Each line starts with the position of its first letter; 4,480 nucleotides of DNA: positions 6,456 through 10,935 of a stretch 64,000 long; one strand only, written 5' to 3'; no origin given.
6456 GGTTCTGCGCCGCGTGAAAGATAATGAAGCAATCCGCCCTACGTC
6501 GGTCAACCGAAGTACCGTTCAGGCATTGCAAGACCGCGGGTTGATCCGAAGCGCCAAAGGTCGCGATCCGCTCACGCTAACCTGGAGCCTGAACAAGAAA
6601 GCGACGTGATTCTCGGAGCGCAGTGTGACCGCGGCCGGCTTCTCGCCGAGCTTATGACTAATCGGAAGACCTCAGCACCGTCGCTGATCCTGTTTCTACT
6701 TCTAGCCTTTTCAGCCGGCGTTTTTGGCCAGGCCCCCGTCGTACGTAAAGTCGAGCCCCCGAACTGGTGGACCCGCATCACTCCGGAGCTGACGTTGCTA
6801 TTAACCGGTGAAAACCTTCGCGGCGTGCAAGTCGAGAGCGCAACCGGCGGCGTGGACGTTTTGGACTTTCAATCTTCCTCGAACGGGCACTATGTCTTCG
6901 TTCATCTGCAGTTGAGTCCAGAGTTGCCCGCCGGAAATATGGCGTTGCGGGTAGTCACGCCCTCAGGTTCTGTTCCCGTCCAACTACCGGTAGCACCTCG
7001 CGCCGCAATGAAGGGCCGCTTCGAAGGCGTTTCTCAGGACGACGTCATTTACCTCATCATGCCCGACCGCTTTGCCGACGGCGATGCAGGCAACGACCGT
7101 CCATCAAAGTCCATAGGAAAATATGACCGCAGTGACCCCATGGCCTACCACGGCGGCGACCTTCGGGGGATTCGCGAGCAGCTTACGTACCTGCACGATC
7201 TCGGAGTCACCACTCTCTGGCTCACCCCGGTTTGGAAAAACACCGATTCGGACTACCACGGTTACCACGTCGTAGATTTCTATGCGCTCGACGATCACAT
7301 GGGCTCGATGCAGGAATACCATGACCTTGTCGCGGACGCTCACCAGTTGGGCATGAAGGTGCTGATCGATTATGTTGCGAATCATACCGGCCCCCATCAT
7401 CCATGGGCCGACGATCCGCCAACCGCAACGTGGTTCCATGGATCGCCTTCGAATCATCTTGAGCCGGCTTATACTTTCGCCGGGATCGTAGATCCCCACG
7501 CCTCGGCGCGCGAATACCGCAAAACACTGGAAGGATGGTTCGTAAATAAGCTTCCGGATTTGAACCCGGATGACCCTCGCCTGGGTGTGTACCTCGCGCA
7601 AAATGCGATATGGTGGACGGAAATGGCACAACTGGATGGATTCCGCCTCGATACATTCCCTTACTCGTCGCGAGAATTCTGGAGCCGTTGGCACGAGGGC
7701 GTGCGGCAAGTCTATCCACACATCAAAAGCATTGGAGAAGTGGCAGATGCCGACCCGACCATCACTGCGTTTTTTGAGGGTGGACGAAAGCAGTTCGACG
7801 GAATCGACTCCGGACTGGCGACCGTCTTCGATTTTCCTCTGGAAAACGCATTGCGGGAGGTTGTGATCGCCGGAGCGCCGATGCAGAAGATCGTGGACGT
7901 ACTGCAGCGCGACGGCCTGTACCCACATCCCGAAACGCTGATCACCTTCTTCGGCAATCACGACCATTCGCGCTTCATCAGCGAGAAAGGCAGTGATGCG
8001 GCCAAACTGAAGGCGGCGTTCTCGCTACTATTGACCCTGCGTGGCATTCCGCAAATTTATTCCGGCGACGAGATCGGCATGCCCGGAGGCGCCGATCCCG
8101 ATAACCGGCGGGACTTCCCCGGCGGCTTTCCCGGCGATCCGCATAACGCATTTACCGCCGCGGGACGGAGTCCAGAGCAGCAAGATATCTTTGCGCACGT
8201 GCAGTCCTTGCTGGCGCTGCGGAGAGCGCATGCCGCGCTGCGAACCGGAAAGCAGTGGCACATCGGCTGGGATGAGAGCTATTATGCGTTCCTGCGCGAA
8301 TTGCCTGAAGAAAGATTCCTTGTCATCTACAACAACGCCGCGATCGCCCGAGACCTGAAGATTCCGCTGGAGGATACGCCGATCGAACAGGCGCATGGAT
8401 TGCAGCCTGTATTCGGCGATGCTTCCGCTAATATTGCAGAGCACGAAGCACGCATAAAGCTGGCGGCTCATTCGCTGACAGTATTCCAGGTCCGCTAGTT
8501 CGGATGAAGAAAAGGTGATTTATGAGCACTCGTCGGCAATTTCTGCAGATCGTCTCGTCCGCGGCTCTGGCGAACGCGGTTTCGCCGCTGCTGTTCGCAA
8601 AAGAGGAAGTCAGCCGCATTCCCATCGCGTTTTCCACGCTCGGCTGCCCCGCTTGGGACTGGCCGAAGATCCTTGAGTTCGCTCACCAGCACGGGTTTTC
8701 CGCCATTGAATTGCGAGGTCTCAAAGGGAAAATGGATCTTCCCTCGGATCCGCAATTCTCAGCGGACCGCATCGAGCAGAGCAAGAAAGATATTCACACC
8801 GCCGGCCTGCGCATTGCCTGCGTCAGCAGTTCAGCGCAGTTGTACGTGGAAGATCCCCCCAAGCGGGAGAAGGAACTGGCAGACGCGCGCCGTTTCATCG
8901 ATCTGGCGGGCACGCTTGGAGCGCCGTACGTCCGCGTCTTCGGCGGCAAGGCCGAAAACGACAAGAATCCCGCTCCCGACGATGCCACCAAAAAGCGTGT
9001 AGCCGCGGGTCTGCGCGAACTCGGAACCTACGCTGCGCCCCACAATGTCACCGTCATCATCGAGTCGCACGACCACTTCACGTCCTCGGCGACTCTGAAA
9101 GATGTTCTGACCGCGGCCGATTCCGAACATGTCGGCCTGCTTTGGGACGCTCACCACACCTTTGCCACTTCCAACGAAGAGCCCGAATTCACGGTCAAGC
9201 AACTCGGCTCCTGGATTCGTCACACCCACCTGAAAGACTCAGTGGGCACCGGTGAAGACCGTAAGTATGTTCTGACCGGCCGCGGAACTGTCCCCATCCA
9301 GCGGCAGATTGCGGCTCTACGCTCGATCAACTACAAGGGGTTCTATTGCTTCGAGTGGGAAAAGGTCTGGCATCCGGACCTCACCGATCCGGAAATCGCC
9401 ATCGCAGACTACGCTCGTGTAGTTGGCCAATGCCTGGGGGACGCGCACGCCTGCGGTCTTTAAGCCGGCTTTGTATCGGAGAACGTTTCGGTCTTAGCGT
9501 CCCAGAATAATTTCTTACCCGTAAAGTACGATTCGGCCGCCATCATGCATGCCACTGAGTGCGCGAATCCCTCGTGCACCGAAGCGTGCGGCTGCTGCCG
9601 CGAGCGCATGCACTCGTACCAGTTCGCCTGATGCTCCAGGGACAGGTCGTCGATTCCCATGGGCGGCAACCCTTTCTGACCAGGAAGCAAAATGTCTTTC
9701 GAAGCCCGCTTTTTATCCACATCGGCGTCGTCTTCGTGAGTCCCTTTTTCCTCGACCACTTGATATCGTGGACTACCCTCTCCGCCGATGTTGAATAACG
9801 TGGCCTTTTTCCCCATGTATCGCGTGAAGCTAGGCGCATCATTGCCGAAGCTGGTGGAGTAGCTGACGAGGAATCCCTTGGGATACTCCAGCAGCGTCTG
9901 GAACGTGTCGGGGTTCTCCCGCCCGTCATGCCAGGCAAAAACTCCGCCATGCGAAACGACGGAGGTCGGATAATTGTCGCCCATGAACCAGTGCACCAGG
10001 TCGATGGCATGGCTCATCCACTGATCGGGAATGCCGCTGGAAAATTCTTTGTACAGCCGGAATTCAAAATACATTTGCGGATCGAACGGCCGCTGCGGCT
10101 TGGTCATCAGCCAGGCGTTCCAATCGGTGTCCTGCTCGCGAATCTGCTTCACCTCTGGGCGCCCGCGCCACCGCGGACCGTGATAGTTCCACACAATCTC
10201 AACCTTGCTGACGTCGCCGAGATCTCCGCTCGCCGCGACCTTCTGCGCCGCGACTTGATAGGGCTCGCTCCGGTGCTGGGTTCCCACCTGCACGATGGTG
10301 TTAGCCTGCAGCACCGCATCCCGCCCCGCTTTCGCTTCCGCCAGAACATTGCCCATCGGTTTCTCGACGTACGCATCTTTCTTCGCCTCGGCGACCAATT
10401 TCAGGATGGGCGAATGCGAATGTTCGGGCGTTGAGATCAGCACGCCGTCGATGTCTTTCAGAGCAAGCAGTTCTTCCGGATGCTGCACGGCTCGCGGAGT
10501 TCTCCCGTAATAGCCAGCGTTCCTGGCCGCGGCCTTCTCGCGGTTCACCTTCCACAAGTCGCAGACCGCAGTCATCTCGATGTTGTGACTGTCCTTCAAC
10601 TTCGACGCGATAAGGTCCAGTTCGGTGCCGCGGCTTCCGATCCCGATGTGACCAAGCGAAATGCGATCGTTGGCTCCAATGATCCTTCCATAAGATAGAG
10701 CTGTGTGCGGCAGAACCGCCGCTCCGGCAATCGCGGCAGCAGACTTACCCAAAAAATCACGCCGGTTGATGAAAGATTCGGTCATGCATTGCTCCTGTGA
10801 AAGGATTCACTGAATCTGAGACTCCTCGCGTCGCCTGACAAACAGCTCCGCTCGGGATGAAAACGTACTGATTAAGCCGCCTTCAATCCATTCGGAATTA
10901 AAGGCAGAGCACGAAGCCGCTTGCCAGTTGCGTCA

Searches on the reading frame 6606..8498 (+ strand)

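Call 51: search_protein_families(library=pfam, proteins=[window:6606-8498:+], max_evalue=0.0001)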
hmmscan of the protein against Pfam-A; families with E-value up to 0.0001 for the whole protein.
window:6606-8498:+ (630 aa): 2 families
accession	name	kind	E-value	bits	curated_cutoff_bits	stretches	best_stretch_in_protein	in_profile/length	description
PF00128.31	Alpha-amylase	-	3.2e-55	188.6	22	1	151-503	2-387/446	Alpha amylase, catalytic domain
PF09087.17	Cyc-maltodext_N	-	3.3e-13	50.2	25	1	48-117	1-71/88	Cyclomaltodextrinase, N-terminal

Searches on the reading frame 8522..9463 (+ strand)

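Call 51: search_protein_families(library=pfam, proteins=[window:8522-9463:+], max_evalue=0.0001)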
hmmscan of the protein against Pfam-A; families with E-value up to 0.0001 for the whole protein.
window:8522-9463:+ (313 aa): 1 family
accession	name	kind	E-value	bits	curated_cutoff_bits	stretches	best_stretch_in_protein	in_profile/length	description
PF01261.30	AP_endonuc_2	-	3.9e-36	125.5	31.1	1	51-283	1-233/249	Xylose isomerase-like TIM barrel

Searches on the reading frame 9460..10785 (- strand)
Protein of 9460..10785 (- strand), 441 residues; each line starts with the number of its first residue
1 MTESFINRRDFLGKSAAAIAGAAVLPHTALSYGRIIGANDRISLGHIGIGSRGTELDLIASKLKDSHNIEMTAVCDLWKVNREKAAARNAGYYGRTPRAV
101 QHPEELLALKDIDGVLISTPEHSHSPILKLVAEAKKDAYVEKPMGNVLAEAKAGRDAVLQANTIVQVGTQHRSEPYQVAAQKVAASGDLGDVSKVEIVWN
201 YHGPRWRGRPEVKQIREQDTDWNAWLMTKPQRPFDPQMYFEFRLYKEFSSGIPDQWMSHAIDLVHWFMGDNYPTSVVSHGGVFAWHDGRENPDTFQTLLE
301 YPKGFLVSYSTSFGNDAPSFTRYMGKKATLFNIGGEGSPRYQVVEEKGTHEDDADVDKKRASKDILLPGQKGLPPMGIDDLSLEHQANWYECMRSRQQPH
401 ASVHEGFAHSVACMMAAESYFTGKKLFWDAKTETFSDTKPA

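Call 51: search_protein_families(library=pfam, proteins=[window:9460-10785:-], max_evalue=0.0001)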
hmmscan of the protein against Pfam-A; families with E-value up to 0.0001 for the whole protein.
window:9460-10785:- (441 aa): 3 families
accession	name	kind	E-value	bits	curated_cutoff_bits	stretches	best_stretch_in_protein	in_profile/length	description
PF22725.1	GFO_IDH_MocA_C3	-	3.6e-12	46.8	27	1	241-328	34-111/124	GFO/IDH/MocA C-terminal domain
PF02894.22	GFO_IDH_MocA_C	-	4e-11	43.6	22.9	1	232-424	21-214/218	Oxidoreductase family, C-terminal alpha/beta domain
PF01408.29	GFO_IDH_MocA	-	2.7e-09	38.2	24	1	60-168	16-119/120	Oxidoreductase family, NAD-binding Rossmann fold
